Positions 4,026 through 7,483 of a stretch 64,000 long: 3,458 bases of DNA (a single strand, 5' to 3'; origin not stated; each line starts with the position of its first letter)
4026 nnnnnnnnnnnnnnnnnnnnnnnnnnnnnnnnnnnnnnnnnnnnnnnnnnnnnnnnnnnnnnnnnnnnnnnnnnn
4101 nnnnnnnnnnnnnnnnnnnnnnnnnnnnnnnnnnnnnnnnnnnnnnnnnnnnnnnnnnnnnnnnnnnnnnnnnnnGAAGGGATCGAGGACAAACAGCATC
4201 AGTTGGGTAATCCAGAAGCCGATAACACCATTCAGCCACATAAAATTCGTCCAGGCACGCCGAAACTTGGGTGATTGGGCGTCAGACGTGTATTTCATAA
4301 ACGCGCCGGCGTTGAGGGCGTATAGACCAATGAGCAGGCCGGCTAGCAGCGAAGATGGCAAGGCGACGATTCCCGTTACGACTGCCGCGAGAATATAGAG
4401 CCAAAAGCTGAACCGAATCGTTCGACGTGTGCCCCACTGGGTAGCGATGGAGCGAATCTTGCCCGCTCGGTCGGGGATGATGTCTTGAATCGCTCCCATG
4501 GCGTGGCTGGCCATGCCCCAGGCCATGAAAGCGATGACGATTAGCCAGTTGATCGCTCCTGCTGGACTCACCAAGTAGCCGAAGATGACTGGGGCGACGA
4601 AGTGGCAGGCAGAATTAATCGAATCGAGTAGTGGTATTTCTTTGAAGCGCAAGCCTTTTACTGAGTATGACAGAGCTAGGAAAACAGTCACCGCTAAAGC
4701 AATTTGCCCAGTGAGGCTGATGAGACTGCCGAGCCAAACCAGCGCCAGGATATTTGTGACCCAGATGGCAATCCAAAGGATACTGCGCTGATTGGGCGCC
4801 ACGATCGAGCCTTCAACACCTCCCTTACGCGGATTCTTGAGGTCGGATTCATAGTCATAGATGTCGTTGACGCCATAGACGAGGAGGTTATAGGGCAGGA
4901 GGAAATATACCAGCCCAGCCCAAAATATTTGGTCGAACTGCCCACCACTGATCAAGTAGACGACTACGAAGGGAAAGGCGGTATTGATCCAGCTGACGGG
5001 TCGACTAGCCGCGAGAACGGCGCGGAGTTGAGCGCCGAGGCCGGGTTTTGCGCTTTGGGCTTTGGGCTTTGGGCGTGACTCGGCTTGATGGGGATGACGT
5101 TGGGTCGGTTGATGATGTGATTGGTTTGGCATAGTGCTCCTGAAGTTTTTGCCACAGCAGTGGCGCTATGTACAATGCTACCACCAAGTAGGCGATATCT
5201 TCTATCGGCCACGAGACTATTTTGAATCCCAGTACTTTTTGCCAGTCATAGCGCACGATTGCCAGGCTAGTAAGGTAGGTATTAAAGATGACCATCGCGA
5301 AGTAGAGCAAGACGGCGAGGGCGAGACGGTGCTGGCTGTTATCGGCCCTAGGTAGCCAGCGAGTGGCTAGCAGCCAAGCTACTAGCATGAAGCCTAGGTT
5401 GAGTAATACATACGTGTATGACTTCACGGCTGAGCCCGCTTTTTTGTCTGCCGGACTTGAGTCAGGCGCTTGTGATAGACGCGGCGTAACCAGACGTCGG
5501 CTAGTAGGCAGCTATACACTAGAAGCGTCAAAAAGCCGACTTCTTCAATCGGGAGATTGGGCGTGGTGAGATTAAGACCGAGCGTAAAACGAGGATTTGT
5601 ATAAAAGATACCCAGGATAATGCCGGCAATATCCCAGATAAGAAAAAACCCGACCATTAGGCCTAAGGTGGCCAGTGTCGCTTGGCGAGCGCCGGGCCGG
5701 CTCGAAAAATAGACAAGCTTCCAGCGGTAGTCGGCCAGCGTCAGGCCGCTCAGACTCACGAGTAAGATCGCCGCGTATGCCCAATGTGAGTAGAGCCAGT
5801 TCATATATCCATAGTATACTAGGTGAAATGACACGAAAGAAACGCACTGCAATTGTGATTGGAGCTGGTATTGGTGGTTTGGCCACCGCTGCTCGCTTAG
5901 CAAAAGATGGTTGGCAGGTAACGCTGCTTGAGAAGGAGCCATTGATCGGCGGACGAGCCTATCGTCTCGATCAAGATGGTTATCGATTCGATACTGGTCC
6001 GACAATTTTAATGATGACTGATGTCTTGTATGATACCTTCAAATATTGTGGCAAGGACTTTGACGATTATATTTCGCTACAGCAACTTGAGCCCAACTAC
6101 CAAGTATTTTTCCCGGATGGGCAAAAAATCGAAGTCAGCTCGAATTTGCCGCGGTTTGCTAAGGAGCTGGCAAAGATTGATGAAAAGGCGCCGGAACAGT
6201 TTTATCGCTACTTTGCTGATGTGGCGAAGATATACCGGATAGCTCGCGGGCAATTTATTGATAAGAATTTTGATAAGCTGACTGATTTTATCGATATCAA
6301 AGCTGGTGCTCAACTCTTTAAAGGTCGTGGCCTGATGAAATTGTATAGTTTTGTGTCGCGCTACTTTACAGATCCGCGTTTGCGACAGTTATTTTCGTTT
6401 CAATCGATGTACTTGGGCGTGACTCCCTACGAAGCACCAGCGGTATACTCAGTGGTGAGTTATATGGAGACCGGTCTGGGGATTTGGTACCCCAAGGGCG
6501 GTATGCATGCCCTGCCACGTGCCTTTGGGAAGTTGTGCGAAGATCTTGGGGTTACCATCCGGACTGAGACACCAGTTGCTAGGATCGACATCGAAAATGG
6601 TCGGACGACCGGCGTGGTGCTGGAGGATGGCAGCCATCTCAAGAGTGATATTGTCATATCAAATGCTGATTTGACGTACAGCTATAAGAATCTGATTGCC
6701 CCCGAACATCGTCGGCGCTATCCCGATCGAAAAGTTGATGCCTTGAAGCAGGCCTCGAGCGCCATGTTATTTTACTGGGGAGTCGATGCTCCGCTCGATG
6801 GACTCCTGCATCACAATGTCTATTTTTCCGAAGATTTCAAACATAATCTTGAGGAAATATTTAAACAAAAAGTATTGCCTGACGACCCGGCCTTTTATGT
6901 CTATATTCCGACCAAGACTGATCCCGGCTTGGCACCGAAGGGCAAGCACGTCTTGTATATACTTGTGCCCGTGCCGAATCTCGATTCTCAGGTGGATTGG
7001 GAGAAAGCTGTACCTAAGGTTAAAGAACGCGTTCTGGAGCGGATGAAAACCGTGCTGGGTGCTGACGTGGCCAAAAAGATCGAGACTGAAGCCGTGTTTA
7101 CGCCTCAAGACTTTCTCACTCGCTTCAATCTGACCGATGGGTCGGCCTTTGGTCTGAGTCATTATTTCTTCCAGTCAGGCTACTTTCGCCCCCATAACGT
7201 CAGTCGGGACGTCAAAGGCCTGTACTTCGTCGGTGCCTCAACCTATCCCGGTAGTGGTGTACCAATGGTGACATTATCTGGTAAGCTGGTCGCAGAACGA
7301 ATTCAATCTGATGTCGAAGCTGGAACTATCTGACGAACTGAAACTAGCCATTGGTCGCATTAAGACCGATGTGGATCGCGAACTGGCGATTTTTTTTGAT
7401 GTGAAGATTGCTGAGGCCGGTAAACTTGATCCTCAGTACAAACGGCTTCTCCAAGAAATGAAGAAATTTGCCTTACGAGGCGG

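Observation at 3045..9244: Carotenoid (C50-type) cluster with an elongase-glycosyltransferase fusion and a split lycopene cyclase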

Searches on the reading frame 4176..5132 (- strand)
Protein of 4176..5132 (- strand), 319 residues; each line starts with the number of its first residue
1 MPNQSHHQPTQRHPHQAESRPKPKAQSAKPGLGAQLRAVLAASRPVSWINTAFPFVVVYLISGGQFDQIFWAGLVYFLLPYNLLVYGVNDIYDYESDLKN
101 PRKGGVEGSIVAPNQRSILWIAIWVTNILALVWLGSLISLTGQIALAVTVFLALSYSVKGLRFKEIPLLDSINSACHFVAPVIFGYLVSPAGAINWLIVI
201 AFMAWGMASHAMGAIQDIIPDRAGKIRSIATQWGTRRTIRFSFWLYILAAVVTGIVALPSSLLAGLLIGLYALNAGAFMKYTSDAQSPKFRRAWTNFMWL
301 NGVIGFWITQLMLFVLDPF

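Call 20: search_dna_similar(query=window:4176-5132:-, collection=plasmids, mode=protein, max_rows=30, rows=spread)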
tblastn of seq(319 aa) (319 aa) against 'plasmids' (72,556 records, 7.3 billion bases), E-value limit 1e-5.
Records with a match: 6; places in all: 6; records where one place covers at least 80% of the query: 1.
Best place of each record, by identity: <60% 6.
By first word of the organism name: Halomontanus 2; Arthrobacter 1; Halarchaeum 1; Haloferax 1; Halocatena 1.
By predicted mobility (MOB-suite, as given by PLSDB): non-mobilizable 6.
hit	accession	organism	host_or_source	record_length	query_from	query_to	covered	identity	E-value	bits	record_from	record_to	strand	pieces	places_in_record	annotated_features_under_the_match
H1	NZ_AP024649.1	Arthrobacter sp. StoSoilB13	-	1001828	40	314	86%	40.6%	8e-55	199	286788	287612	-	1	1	none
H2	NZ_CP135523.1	Halomontanus rarus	Salt lake,Salt lake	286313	33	252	69%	32.5%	8e-18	92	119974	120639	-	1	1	prenyltransferase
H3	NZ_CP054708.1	Halarchaeum sp. CBA1220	solar salt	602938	34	256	70%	31.7%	7e-14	80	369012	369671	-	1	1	prenyltransferase | crtI: phytoene desaturase family protein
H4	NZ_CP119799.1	Halomontanus rarus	cell culture,sediment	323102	33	252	69%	32.0%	1e-16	87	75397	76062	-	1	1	prenyltransferase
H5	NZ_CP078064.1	Haloferax larsenii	Cell culture,Salt Lake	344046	31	255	71%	31.2%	7e-21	100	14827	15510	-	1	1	prenyltransferase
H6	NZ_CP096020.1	Halocatena salina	cell culture,sediment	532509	30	256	71%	28.1%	1e-15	85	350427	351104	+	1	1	prenyltransferase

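Call 22: get_annotated_region(hit=H5, flank=4000)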
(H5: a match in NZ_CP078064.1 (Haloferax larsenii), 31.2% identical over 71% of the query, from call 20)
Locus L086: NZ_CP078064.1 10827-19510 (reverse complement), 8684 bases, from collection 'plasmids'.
description: Haloferax larsenii strain NCIM 5678 plasmid pHl5678-1, complete sequence
organism: Haloferax larsenii (NCBI taxid 302484)
taxonomy: Archaea; Euryarchaeota; Halobacteria; Halobacteriales; Haloferacaceae; Haloferax; Haloferax larsenii
host: -; source: Cell culture,Salt Lake; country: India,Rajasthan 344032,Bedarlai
typing (MOB-suite, as given by PLSDB): non-mobilizable
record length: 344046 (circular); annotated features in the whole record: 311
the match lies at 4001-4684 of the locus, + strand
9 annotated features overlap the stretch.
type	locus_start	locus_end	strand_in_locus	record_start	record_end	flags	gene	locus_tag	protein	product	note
CDS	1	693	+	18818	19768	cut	-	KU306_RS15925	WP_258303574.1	phosphoglucosamine mutase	-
CDS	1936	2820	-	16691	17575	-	-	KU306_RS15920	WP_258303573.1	alpha/beta hydrolase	-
CDS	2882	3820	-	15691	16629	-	-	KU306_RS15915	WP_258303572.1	UbiA family prenyltransferase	-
CDS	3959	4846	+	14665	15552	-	-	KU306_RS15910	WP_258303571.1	prenyltransferase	-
CDS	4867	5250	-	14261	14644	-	-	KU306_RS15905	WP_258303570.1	nuclear transport factor 2 family protein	-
CDS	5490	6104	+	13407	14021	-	-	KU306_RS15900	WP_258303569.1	phosphoribosyltransferase family protein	GO:0009116 - nucleoside metabolic process [Evidence IEA]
CDS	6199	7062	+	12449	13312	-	-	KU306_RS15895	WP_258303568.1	UbiA family prenyltransferase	-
CDS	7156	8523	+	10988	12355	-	-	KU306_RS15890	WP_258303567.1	geranylgeranyl reductase family protein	GO:0030494 - bacteriochlorophyll biosynthetic process [Evidence IEA]; GO:0015995 - chlorophyll biosynthetic process ...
CDS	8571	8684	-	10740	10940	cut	-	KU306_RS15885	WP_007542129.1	hypothetical protein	-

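Call 23: get_annotated_region(hit=H1, flank=7000)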
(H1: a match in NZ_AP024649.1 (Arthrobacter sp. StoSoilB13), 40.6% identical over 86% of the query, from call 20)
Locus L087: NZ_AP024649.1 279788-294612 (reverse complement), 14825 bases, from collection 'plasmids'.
description: Arthrobacter sp. StoSoilB13 plasmid StoSoilB13-2, complete sequence
organism: Arthrobacter sp. StoSoilB13 (NCBI taxid 2830993)
taxonomy: Bacteria; Actinomycetota; Actinomycetes; Micrococcales; Micrococcaceae; Arthrobacter; Arthrobacter sp. StoSoilB13
host: -; source: -; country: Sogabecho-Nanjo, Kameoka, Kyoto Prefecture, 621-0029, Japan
typing (MOB-suite, as given by PLSDB): non-mobilizable
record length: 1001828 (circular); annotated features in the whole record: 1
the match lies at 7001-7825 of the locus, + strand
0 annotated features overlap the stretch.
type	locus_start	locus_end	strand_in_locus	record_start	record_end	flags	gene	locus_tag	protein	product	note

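Call 24: get_annotated_region(hit=H3, flank=4000)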
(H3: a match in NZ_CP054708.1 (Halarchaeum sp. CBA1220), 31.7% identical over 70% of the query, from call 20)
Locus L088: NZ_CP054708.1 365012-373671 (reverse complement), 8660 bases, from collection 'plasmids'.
description: Halarchaeum sp. CBA1220 plasmid pCBA1220-01, complete sequence
organism: Halarchaeum sp. CBA1220 (NCBI taxid 1853682)
taxonomy: Archaea; Euryarchaeota; Halobacteria; Halobacteriales; Halobacteriaceae; Halarchaeum; Halarchaeum sp. CBA1220
host: -; source: solar salt; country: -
typing (MOB-suite, as given by PLSDB): non-mobilizable
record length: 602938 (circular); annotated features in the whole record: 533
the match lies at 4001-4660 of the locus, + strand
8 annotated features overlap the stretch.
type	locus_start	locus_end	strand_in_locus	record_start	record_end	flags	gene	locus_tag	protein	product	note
CDS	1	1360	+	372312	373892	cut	-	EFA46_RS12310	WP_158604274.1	bacterio-opsin activator domain-containing protein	-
CDS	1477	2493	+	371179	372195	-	-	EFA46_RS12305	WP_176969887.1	phytoene/squalene synthase family protein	GO:0008299 - isoprenoid biosynthetic process [Evidence IEA]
CDS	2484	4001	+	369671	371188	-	crtI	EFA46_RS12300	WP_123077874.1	phytoene desaturase family protein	GO:0016117 - carotenoid biosynthetic process [Evidence IEA]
CDS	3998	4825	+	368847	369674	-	-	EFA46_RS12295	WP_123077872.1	prenyltransferase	-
CDS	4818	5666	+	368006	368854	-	cruF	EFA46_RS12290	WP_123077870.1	bisanhydrobacterioruberin hydratase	GO:0016117 - carotenoid biosynthetic process [Evidence IEA]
CDS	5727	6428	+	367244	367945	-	-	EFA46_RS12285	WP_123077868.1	CPBP family intramembrane glutamic endopeptidase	GO:0071586 - CAAX-box protein processing [Evidence IEA]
CDS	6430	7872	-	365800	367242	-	-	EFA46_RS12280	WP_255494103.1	MATE family efflux transporter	GO:0006855 - xenobiotic transmembrane transport [Evidence IEA]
CDS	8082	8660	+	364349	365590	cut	-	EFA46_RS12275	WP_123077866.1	MFS transporter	GO:0055085 - transmembrane transport [Evidence IEA]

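Call 57: search_protein_families(library=ncbifam, proteins=[L088:3998-4825:+, L088:1477-2493:+], max_evalue=1e-15)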
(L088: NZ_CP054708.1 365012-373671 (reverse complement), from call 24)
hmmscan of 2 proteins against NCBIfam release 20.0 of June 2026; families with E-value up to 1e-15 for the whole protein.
L088:3998-4825:+ (275 aa): 3 families
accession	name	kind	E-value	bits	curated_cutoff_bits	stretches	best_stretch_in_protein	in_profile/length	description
NF009516.0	PRK12875.1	equivalog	2.9e-119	397.5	205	1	3-273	16-290/292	prenyltransferase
NF010119.0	PRK13595.1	equivalog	1.5e-37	129.7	248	1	3-237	11-249/292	prenyltransferase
NF009608.0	PRK13105.1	equivalog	1.3e-29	103.3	217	1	2-234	7-243/291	prenyltransferase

L088:1477-2493:+ (338 aa): 5 families
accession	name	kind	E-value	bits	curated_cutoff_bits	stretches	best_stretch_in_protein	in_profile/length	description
TIGR03465.1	HpnD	equivalog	9.4e-54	182.2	278.6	1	16-283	4-264/267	presqualene diphosphate synthase HpnD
NF045921.1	PhytnSynCrtBRhod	equivalog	2.5e-46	158.6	500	1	1-284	1-276/307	15-cis-phytoene synthase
TIGR03464.1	HpnC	equivalog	3.7e-45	154.5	250.45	1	20-282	8-264/267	squalene synthase HpnC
NF045686.1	PhytoSynCyanob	equivalog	5.2e-38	130.9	550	1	11-282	25-302/310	15-cis-phytoene synthase CrtB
NF042419.1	Phyto_syn_CrtB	equivalog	2.1e-31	109.6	480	1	20-284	17-283/306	15-cis-phytoene synthase CrtB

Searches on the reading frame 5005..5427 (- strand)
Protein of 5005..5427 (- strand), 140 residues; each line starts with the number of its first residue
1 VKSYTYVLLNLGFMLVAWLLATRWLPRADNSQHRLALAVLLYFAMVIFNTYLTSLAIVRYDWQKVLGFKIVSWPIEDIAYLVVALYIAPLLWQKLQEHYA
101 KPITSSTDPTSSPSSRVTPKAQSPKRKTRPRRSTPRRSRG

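Call 3: search_protein_families(library=pfam, proteins=[window:5005-5427:-], max_evalue=0.01)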
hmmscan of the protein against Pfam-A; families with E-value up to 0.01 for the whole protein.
window:5005-5427:- (140 aa): 1 family
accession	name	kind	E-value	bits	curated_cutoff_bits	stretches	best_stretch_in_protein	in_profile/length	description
PF18916.5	Lycopene_cyc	-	1.3e-08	35.8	27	1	4-91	2-88/92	Lycopene cyclase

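Call 4: search_protein_families(library=ncbifam, proteins=[window:5005-5427:-], max_evalue=0.01)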
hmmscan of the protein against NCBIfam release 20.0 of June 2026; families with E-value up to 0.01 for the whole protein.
window:5005-5427:- (140 aa): 1 family
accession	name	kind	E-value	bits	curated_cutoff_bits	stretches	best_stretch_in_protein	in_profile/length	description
TIGR03462.1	CarR_dom_SF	subfamily_domain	1.1e-08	35.4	39.4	1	4-92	1-88/89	lycopene cyclase domain-containing protein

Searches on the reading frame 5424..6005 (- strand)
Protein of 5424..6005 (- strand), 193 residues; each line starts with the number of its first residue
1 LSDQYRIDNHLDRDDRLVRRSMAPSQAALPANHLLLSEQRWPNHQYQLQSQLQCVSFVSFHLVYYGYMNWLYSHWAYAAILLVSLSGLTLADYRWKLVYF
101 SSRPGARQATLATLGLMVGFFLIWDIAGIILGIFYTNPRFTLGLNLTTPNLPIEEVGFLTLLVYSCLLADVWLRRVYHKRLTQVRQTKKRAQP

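Call 3: search_protein_families(library=pfam, proteins=[window:5424-6005:-], max_evalue=0.01)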
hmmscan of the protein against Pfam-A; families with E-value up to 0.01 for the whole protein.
window:5424-6005:- (193 aa): 1 family
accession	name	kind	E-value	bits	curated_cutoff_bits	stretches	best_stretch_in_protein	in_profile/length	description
PF04306.18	DUF456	-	0.0081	16.9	29.4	1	65-135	18-89/139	Protein of unknown function (DUF456)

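Call 4: search_protein_families(library=ncbifam, proteins=[window:5424-6005:-], max_evalue=0.01)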
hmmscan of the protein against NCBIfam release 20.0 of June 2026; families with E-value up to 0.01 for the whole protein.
window:5424-6005:- (193 aa): 1 family
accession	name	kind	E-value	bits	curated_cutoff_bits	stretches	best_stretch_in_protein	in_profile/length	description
TIGR03462.1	CarR_dom_SF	subfamily_domain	9.1e-11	42.1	39.4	1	75-168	1-87/89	lycopene cyclase domain-containing protein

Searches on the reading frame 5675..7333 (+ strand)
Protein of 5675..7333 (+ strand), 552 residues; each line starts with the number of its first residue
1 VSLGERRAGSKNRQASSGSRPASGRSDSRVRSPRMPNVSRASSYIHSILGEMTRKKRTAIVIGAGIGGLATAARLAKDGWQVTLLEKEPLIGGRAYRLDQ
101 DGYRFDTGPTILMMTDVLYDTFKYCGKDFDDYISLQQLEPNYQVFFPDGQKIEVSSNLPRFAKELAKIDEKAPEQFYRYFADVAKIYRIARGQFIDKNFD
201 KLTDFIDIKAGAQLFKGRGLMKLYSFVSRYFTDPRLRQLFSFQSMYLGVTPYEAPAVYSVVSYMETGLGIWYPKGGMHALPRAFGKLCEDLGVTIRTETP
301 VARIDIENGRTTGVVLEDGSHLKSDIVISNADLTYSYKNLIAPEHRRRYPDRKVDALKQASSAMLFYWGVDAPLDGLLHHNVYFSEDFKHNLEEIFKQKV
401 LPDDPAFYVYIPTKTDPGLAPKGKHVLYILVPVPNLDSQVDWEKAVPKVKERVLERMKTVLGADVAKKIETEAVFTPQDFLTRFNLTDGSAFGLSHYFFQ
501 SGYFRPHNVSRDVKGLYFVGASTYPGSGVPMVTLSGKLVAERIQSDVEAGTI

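Call 3: search_protein_families(library=pfam, proteins=[window:5675-7333:+], max_evalue=0.01)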
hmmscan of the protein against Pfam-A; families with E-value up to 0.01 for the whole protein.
window:5675-7333:+ (552 aa): 10 families
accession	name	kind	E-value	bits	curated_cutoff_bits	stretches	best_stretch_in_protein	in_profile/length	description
PF01593.30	Amino_oxidase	-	3e-41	142.6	19.8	1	66-543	1-442/443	Flavin containing amine oxidoreductase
PF01266.30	DAO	-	1.6e-16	61.2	27.9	2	60-93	3-37/353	FAD dependent oxidoreductase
PF13450.12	NAD_binding_8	-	1.3e-15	57.8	21.9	1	61-120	1-63/68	NAD(P)-binding Rossmann-like domain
PF00890.30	FAD_binding_2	-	5.8e-08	32.8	20.4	1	59-93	2-36/414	FAD binding domain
PF07992.20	Pyr_redox_2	-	9e-07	29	26.1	1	60-89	4-33/291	Pyridine nucleotide-disulphide oxidoreductase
PF03486.20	HI0933_like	-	9.1e-06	25.7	50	1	58-92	2-36/244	HI0933-like protein Rossmann domain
PF13454.12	NAD_binding_9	-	1.2e-05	25.7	21.8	1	61-101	2-46/155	FAD-NAD(P)-binding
PF12831.13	FAD_oxidored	-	1.4e-05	25.1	27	1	60-94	3-37/416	FAD dependent oxidoreductase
PF01134.28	GIDA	-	0.00018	21.2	22.1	0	59-86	2-29/391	Glucose inhibited division protein A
PF00070.33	Pyr_redox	-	0.00026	21.9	22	0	59-92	2-35/82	Pyridine nucleotide-disulphide oxidoreductase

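Call 4: search_protein_families(library=ncbifam, proteins=[window:5675-7333:+], max_evalue=0.01)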
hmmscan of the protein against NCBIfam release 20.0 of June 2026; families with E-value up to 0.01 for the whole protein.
window:5675-7333:+ (552 aa): 90 families (the best 25 are shown)
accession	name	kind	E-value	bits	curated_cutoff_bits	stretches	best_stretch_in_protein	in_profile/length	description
TIGR02734.1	crtI_fam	subfamily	1.3e-161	538.7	238.1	1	59-549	1-494/504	phytoene desaturase family protein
NF058655.1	CrtID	equivalog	4e-131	438.1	640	1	60-540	2-478/478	bifunctional phytoene desaturase/3,4-desaturase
NF042421.1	hydcarot_desat_CrtD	equivalog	1e-95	321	500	1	58-545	3-485/487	1-hydroxycarotenoid 3,4-desaturase CrtD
NF045637.1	carotdesatCrtDProt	equivalog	1e-91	307.9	580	1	60-546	2-485/485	1-hydroxycarotenoid 3,4-desaturase CrtD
TIGR02730.1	carot_isom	equivalog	5.6e-38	131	586.9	1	59-547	3-492/493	carotenoid isomerase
NF045689.1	BCarotKetCrtO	equivalog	3.5e-26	91.9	1000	2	58-344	5-310/563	beta-carotene ketolase CrtO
TIGR02733.1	desat_CrtD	equivalog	5.7e-26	91.2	549.7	2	231-544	182-489/492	C-3',4' desaturase CrtD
NF005547.0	PRK07208.1-3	equivalog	6.6e-15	54.8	380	2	55-108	3-56/465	hypothetical protein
NF005560.0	PRK07233.1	equivalog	1.4e-14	53.8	252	2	60-106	4-50/435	hypothetical protein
TIGR03467.1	HpnE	equivalog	6.2e-13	48.9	283.05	1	60-114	2-58/430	hydroxysqualene dehydroxylase HpnE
TIGR00562.1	proto_IX_ox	equivalog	5e-11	41.9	97.85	1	56-161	2-108/470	protoporphyrinogen oxidase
TIGR02352.1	thiamin_ThiO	equivalog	6e-10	38.7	250.8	1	60-94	2-35/351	glycine oxidase ThiO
NF005548.0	PRK07208.1-4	equivalog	9.6e-10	37.6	389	1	56-109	3-56/488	hypothetical protein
NF005313.0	PRK06847.1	subfamily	2.3e-09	36.7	372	1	57-89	5-37/375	hypothetical protein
NF002480.1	PRK01747.1-1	equivalog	2.4e-09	36.2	540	1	52-89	244-281/645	bifunctional tRNA (5-methylaminomethyl-2-thiouridine)(34)-methyltransferase MnmC2/FAD-dependent 5-carboxymethylaminomethyl-2-thiouridine(34)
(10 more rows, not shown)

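Call 33: find_homologous_proteins(query=window:5828-7333:+, max_evalue=1e-20)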
Query window:5828-7333:+ (501 aa): 5108 proteins with E <= 1e-20 among 8000 candidates; the best 120 are listed.
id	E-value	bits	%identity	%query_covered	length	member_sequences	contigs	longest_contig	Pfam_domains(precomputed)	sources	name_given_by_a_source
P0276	0.0e+0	1140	99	100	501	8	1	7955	PF01266.31,PF01593.31,PF13450.13,PF00890.31,PF07992.21,PF03486.21,PF13454.13,PF12831.14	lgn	-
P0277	0.0e+0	1054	91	99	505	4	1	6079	PF01266.31,PF01593.31,PF13450.13,PF00890.31,PF07992.21,PF03486.21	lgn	-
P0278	0.0e+0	1044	90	100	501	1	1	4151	PF01266.31,PF01593.31,PF13450.13,PF00890.31,PF07992.21,PF03486.21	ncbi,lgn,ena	-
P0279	0.0e+0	1017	87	100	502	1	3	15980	PF01266.31,PF01593.31,PF13450.13,PF00890.31,PF07992.21,PF00070.34,PF03486.21,PF13454.13,PF12831.14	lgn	-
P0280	3.9e-293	990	84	99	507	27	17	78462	PF01266.31,PF01593.31,PF13450.13,PF00890.31,PF07992.21,PF03486.21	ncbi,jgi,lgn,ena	-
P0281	6.1e-276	934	81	100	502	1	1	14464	PF01266.31,PF01593.31,PF13450.13,PF00890.31,PF07992.21,PF03486.21,PF12831.14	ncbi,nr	ncbi:phytoene desaturase [Candidatus Saccharibacteria bacterium]|nr:phytoene desaturase [Candidatus 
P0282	1.2e-273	926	78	100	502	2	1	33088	PF01266.31,PF01593.31,PF13450.13,PF00890.31,PF03486.21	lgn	-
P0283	7.7e-273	924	77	99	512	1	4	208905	PF01266.31,PF01593.31,PF13450.13,PF00890.31,PF07992.21,PF03486.21,PF12831.14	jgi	jgi:phytoene desaturase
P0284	1.1e-270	916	78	97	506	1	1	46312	PF01266.31,PF01593.31,PF13450.13,PF00890.31,PF07992.21,PF03486.21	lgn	-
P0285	1.5e-270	916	79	100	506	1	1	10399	PF01266.31,PF01593.31,PF13450.13,PF00890.31,PF07992.21,PF00070.34,PF03486.21,PF00996.25,PF12831.14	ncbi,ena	ncbi:MAG: phytoene desaturase family protein [bacterium]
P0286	2.8e-269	912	78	99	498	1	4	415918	PF01266.31,PF01593.31,PF13450.13,PF00890.31,PF07992.21,PF03486.21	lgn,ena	-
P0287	1.9e-266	902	76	99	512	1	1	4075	PF01266.31,PF01593.31,PF13450.13,PF00890.31,PF07992.21,PF03486.21,PF13454.13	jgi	jgi:phytoene desaturase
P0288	7.2e-263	891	77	97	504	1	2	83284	PF01266.31,PF01593.31,PF13450.13,PF00890.31,PF07992.21,PF03486.21,PF12831.14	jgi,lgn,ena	-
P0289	1.7e-260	883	77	98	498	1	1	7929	PF01266.31,PF01593.31,PF13450.13,PF00890.31,PF07992.21,PF03486.21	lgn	-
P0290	1.0e-259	880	76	99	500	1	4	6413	PF01266.31,PF01593.31,PF13450.13,PF00890.31,PF07992.21,PF03486.21,PF00996.25,PF12831.14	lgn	-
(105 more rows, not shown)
